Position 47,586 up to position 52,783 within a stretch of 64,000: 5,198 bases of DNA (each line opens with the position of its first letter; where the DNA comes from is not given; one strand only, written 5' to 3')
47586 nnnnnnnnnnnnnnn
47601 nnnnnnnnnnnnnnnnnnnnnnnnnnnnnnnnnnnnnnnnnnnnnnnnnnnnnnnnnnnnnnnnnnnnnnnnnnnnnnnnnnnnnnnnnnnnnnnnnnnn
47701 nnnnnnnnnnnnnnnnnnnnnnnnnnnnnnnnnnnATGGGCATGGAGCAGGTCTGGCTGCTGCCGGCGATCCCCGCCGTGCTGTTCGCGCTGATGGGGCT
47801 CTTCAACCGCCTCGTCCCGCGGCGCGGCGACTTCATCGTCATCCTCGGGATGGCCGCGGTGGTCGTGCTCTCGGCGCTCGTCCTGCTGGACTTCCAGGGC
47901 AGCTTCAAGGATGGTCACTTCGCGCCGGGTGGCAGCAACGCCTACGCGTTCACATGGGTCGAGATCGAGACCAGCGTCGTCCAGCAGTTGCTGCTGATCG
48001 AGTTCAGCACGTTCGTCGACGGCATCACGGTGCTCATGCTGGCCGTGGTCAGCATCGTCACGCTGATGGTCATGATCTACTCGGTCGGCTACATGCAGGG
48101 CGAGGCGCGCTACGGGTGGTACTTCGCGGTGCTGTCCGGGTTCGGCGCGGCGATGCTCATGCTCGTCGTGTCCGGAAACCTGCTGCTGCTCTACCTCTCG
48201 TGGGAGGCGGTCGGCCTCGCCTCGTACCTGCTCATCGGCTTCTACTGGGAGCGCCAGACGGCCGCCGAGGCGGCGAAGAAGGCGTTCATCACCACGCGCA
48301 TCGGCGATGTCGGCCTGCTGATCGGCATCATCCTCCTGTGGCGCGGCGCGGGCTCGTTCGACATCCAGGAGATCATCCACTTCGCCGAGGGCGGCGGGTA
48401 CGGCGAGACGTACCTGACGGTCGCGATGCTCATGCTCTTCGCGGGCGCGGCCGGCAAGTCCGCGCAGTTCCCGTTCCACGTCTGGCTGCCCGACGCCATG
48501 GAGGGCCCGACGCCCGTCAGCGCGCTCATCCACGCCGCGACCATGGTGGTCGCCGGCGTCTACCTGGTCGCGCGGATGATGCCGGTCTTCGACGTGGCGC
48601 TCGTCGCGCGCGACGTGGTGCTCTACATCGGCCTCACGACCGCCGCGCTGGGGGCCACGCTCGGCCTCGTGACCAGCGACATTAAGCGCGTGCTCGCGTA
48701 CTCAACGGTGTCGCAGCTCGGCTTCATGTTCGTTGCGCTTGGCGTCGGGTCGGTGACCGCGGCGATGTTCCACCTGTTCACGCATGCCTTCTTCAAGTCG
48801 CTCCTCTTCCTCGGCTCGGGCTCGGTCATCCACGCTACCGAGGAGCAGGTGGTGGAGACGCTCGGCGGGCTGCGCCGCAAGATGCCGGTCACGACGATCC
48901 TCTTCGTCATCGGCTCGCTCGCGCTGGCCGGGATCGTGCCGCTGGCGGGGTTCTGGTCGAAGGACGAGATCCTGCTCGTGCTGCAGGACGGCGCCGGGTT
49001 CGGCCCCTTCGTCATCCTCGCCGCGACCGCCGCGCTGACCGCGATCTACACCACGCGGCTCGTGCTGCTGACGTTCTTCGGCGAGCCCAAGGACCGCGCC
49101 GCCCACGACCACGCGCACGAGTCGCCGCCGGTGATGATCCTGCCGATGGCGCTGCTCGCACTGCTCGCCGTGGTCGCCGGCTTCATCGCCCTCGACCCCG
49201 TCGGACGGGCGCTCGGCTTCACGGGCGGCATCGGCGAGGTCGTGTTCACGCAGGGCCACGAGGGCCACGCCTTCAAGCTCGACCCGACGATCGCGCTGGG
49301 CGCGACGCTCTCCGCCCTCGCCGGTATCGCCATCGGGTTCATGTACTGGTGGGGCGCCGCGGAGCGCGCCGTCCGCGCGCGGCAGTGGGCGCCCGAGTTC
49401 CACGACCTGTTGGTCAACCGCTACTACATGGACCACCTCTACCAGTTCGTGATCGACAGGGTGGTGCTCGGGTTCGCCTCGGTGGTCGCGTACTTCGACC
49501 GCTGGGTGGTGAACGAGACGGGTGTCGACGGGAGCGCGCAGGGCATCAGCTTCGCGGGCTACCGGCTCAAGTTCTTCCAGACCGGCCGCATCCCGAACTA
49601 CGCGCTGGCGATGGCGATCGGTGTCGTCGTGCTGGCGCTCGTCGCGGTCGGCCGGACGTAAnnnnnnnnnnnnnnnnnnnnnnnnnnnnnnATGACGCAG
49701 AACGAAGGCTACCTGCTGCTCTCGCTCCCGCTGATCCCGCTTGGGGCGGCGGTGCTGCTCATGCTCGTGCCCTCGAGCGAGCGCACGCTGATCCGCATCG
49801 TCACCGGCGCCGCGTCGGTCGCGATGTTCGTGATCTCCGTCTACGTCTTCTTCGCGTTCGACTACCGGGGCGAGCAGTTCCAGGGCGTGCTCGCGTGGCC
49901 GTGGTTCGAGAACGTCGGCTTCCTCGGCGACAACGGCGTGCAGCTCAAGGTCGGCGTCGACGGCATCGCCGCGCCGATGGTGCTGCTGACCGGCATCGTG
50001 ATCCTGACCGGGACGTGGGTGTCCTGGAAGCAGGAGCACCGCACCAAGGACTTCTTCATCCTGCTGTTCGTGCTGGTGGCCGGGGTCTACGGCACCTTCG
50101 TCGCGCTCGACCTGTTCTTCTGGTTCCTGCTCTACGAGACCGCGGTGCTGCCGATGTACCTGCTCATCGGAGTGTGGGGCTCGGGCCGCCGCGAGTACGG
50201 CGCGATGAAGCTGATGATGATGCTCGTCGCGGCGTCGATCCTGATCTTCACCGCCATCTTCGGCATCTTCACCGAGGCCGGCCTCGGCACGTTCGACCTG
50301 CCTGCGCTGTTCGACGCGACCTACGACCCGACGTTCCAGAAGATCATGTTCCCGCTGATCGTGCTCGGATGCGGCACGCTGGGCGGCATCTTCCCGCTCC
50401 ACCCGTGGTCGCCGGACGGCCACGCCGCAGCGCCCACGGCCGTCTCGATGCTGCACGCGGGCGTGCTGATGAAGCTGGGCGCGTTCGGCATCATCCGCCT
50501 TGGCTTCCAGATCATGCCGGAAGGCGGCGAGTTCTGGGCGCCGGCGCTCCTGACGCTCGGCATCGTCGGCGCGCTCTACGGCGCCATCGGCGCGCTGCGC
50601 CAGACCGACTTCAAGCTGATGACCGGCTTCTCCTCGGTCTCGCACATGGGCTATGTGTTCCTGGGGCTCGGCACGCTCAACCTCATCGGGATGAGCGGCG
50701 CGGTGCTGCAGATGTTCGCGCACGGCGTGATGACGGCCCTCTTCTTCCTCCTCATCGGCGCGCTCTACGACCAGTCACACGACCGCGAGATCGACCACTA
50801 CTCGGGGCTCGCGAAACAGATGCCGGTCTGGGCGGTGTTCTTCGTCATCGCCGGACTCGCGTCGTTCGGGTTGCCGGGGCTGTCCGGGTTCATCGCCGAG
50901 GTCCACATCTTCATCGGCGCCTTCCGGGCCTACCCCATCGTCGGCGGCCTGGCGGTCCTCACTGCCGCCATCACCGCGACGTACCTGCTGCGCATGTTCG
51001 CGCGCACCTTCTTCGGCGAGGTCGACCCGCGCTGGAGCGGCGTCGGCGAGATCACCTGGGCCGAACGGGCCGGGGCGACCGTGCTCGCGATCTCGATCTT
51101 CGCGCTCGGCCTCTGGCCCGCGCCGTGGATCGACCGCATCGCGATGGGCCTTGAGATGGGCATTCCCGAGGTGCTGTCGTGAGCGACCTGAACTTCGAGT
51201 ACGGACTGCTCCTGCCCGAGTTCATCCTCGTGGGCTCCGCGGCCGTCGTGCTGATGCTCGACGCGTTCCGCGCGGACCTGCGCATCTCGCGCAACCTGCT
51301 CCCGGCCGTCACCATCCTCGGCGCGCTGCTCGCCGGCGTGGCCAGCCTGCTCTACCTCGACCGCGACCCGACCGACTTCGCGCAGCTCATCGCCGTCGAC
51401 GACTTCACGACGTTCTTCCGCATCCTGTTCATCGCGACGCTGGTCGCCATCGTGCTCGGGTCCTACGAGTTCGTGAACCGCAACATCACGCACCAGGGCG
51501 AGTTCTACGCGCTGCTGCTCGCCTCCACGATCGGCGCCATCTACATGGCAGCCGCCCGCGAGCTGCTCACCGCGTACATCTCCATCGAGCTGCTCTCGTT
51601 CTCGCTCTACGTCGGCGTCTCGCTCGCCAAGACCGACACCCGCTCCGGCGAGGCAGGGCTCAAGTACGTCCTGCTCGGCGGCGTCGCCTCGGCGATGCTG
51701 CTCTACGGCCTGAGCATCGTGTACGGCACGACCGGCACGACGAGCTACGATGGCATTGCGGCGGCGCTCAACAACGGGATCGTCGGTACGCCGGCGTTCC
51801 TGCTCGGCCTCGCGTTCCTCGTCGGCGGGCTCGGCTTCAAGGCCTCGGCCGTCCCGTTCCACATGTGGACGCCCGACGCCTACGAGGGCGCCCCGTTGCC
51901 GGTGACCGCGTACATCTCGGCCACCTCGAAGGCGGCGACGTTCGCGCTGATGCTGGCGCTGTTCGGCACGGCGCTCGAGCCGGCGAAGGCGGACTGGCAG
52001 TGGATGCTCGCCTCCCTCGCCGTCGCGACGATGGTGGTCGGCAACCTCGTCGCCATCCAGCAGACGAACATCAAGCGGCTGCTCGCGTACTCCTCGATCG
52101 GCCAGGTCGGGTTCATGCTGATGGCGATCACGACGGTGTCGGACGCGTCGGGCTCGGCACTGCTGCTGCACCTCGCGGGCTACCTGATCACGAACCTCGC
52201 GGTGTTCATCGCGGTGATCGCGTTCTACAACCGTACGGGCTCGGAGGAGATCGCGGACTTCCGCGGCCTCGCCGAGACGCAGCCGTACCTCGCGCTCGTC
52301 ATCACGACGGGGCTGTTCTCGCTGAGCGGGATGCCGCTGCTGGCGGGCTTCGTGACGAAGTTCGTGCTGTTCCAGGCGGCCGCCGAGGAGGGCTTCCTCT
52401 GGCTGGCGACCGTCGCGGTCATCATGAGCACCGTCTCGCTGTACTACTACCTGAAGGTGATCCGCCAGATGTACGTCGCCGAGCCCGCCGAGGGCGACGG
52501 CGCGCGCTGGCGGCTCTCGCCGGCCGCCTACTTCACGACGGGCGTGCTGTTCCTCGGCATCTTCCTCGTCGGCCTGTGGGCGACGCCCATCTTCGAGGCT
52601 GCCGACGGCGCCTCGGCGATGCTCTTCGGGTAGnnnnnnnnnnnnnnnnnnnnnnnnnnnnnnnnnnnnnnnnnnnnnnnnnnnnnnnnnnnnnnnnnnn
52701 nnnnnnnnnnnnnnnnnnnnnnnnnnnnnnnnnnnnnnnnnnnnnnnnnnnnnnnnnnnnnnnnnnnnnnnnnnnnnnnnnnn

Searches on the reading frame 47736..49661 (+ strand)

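Call 76: search_protein_families(library=pfam, proteins=[window:47736-49661:+], max_evalue=0.00001)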
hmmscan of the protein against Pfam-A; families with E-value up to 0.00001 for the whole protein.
window:47736-49661:+ (641 aa): 2 families
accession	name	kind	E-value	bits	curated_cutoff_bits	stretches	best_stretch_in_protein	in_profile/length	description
PF00361.26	Proton_antipo_M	-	4.8e-82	275.9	21.5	1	146-418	1-277/294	NADH:quinone oxidoreductase/Mrp antiporter, TM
PF00662.26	Proton_antipo_N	-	2.8e-11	43.6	24.5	1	88-130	9-51/51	NADH-Ubiquinone oxidoreductase (complex I), chain 5 N-terminus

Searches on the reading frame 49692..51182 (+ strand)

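Call 76: search_protein_families(library=pfam, proteins=[window:49692-51182:+], max_evalue=0.00001)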
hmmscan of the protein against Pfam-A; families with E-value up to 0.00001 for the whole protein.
window:49692-51182:+ (496 aa): 1 family
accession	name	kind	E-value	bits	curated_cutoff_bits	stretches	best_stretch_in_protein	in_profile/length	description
PF00361.26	Proton_antipo_M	-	2.4e-61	208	21.5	1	138-428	1-294/294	NADH:quinone oxidoreductase/Mrp antiporter, TM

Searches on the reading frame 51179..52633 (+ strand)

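Call 76: search_protein_families(library=pfam, proteins=[window:51179-52633:+], max_evalue=0.00001)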
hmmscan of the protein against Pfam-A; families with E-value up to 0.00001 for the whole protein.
window:51179-52633:+ (484 aa): 1 family
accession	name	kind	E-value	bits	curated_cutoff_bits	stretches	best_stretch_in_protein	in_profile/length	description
PF00361.26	Proton_antipo_M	-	4e-70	236.8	21.5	1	126-418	1-292/294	NADH:quinone oxidoreductase/Mrp antiporter, TM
